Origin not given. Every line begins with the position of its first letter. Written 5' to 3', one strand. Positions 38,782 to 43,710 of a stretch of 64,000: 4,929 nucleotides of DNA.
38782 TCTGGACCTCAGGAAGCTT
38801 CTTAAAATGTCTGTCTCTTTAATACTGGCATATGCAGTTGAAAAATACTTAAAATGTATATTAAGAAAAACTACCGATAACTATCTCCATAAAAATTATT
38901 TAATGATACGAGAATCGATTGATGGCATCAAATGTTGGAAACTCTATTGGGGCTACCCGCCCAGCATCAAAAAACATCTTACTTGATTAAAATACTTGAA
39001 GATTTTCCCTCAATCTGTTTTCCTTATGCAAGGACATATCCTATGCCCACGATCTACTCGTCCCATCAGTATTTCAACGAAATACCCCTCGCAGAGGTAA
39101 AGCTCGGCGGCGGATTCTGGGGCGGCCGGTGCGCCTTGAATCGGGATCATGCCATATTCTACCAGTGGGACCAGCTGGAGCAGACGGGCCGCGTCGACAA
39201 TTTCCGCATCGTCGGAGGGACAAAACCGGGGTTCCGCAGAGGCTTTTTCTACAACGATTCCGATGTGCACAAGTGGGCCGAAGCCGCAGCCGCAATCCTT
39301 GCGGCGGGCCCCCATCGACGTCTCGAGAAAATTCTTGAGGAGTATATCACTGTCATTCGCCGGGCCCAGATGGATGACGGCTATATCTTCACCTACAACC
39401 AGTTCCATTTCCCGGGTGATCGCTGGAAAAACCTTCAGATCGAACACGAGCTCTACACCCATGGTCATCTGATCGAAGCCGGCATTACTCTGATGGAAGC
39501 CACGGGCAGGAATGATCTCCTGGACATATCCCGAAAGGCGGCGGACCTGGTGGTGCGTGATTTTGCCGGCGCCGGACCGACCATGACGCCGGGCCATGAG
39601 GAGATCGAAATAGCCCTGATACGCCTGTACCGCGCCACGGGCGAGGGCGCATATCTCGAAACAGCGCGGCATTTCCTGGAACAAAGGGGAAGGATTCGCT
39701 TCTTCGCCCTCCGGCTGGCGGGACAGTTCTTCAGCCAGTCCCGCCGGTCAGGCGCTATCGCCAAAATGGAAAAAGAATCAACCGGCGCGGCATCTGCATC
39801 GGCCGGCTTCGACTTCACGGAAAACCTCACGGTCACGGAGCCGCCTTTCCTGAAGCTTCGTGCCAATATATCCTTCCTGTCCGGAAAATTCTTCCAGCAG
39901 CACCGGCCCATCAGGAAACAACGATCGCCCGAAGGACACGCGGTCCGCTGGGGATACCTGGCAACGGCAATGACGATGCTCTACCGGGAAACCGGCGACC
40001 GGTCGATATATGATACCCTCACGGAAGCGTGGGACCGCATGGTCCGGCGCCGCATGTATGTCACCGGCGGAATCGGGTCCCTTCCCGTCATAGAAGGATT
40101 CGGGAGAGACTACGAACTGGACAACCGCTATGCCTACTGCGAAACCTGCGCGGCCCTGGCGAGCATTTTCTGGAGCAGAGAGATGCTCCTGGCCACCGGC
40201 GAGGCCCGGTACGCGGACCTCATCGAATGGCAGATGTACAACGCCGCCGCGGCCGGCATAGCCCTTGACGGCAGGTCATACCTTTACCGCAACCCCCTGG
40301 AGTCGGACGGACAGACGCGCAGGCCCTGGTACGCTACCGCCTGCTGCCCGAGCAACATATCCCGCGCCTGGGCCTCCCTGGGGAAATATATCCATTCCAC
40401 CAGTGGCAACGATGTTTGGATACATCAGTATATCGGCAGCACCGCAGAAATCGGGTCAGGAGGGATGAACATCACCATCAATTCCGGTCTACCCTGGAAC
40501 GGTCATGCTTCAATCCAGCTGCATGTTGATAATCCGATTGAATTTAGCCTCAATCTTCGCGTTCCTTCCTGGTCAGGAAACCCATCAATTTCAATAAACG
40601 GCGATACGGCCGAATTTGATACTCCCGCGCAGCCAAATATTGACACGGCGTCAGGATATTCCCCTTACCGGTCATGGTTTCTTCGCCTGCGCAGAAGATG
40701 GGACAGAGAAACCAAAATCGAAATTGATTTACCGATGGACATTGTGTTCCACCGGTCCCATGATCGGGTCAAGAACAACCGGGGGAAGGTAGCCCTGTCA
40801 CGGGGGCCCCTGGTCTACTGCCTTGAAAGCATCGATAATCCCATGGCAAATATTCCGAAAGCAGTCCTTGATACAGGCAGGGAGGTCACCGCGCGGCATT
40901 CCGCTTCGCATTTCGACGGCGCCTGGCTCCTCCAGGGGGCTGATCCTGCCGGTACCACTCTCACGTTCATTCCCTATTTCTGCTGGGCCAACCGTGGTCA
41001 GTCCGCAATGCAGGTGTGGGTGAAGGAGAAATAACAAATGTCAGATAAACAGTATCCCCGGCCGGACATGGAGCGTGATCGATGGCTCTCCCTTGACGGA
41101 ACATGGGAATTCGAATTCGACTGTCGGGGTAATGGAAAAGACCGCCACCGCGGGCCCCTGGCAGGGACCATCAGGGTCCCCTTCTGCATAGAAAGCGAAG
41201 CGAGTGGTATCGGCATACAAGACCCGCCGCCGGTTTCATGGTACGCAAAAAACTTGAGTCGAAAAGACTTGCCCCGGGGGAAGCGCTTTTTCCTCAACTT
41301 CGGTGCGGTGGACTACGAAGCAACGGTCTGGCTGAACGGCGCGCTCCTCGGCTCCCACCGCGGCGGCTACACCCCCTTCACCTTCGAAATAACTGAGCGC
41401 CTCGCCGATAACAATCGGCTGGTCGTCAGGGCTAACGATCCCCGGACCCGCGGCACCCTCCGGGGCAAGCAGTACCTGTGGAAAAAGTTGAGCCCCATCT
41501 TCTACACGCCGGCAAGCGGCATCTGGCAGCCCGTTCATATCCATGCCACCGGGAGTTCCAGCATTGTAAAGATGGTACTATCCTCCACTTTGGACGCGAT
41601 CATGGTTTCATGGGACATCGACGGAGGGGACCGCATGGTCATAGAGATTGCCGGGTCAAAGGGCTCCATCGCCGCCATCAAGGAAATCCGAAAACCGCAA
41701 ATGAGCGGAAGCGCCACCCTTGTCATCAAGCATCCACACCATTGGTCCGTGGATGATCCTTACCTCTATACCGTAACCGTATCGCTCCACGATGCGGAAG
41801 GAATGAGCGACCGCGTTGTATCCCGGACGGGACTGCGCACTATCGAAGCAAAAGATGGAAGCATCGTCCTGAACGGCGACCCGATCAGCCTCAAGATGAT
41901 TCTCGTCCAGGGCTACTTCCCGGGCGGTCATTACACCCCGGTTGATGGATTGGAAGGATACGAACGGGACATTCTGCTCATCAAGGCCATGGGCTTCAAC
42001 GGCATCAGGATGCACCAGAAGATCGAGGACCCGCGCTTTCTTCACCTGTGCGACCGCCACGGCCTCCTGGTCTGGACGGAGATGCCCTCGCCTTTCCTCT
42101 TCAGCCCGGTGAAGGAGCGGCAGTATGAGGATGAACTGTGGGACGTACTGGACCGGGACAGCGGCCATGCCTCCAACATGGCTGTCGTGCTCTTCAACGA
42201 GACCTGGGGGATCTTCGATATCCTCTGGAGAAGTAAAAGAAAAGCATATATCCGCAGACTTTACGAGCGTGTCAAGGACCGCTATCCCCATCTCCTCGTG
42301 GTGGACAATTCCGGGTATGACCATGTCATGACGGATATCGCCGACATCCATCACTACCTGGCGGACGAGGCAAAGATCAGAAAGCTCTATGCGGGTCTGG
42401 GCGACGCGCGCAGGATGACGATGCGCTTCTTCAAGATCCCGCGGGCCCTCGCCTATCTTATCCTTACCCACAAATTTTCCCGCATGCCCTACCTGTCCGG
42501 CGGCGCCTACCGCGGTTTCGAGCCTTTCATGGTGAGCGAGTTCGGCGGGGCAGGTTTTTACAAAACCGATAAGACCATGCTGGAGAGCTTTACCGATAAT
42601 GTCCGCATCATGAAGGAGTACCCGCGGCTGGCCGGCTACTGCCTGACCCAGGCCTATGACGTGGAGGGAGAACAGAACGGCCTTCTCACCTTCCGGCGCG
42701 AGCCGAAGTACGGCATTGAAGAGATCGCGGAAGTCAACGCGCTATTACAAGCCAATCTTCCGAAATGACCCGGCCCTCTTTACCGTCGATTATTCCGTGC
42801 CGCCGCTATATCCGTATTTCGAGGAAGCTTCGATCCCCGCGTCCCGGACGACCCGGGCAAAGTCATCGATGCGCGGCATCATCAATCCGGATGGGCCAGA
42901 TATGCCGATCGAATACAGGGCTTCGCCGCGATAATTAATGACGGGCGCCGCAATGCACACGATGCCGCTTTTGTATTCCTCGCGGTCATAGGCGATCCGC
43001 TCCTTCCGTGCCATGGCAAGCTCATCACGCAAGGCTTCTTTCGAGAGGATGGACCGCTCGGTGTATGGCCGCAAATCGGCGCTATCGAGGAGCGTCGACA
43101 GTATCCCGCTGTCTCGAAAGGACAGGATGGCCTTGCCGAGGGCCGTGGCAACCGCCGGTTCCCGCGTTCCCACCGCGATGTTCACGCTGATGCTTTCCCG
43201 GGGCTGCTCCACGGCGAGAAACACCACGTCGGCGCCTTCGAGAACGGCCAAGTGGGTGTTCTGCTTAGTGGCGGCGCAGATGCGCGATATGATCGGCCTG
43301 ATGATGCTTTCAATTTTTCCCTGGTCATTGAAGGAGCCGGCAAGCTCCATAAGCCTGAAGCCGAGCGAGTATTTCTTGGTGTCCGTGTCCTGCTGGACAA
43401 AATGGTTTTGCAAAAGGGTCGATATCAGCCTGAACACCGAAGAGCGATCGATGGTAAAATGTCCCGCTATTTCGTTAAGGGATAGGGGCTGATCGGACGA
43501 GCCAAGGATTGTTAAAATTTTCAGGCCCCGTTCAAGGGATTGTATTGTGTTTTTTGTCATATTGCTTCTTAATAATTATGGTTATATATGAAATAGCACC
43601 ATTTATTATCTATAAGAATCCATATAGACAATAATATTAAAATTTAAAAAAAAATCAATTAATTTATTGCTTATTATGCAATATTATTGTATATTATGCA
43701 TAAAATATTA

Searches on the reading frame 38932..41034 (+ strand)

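Call 76: search_protein_families(library=pfam, proteins=[window:38932-41034:+], max_evalue=0.00001)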
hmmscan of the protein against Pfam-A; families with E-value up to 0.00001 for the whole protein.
window:38932-41034:+ (700 aa): 3 families
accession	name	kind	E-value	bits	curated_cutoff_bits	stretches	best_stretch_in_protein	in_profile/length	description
PF07944.18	Beta-AFase-like_GH127_cat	-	4.1e-81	273.3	24.9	1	55-484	1-375/376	Beta-L-arabinofuranosidase, GH127 catalytic domain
PF20737.2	Glyco_hydro127C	-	1.7e-23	82.5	23.7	1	606-698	3-71/71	Glycoside hydrolase family 127 C-terminal domain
PF20736.2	Glyco_hydro127M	-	1e-16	61.2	24.2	1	495-602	2-95/95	Beta-L-arabinofuranosidase, GH127 middle domain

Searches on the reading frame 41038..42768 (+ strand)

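Call 76: search_protein_families(library=pfam, proteins=[window:41038-42768:+], max_evalue=0.00001)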
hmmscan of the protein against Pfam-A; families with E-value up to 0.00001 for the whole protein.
window:41038-42768:+ (576 aa): 3 families
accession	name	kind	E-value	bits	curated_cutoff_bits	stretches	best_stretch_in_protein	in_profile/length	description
PF02837.24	Glyco_hydro_2_N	-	3.3e-09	37.3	28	1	18-134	3-135/169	Glycosyl hydrolases family 2, sugar binding domain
PF00703.27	Glyco_hydro_2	-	5.7e-09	37.2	23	1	222-267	68-109/109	Glycosyl hydrolases family 2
PF22666.2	Glyco_hydro_2_N2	-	6.8e-08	33.2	27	1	68-141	51-126/167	Glycosyl hydrolase 2 galactose-binding domain-like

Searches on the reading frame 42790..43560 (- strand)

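Call 76: search_protein_families(library=pfam, proteins=[window:42790-43560:-], max_evalue=0.00001)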
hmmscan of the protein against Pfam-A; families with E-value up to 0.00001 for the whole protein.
window:42790-43560:- (256 aa): 2 families
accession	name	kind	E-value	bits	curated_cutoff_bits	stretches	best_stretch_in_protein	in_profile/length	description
PF01614.24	IclR_C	-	3.5e-33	115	24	1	82-241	8-168/174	Bacterial transcriptional regulator IclR C-terminal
PF09339.16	HTH_IclR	-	6.4e-13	48.7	22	1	8-58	1-51/52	IclR helix-turn-helix domain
